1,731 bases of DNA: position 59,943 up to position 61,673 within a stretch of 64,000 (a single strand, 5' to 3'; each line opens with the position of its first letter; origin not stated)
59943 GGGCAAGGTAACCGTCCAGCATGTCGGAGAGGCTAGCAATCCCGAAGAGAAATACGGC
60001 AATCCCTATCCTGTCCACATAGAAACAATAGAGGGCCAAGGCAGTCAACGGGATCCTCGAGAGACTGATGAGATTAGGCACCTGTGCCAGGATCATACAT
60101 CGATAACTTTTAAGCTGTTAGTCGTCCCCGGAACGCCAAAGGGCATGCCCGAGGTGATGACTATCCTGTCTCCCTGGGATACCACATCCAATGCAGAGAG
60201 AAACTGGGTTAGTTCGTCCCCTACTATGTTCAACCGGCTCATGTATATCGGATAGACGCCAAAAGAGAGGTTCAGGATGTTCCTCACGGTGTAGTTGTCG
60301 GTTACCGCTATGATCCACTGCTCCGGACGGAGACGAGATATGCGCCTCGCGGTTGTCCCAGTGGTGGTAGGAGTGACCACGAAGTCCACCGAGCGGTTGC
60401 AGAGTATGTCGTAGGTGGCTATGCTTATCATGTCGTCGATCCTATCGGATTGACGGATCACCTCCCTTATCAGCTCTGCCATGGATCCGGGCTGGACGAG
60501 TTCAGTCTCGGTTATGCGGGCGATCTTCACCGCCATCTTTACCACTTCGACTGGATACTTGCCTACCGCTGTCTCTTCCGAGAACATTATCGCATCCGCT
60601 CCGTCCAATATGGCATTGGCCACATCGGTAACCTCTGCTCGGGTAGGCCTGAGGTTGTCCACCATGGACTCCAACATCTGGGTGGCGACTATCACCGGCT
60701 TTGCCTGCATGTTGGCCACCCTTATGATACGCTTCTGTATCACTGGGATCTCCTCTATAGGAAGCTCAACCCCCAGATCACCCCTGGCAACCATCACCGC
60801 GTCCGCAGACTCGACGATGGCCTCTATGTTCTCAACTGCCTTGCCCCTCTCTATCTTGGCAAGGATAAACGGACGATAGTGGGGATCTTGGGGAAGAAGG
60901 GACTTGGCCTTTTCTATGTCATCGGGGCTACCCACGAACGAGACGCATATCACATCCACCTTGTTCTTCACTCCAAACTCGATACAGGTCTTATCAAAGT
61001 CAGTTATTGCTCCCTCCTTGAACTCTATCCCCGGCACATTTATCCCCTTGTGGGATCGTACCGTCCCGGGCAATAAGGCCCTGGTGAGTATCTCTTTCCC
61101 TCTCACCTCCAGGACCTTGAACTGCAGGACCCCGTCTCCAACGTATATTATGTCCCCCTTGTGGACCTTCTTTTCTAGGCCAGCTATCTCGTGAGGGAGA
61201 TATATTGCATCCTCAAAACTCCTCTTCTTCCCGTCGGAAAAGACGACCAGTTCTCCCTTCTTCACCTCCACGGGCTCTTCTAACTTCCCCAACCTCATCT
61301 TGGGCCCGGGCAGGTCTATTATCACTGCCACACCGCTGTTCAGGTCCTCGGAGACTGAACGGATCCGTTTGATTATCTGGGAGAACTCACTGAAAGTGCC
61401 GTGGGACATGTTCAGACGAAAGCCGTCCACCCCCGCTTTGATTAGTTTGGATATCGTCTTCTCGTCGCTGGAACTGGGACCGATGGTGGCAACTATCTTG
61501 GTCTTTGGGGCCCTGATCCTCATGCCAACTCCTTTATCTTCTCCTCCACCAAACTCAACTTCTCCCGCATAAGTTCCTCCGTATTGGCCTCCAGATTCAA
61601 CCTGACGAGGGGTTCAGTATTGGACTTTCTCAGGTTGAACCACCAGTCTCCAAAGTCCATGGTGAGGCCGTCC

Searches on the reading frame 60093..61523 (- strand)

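Call 33: search_protein_families(library=pfam, proteins=[window:60093-61523:-], max_evalue=0.001)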
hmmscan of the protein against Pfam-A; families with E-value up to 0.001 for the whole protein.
window:60093-61523:- (476 aa): 2 families
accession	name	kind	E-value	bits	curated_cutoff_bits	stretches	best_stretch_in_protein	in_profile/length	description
PF00224.27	PK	-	8.9e-101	337.7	30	1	6-328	2-328/328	Pyruvate kinase, barrel domain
PF02887.21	PK_C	-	1.2e-25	90.3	28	1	365-474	2-114/114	Pyruvate kinase, alpha/beta domain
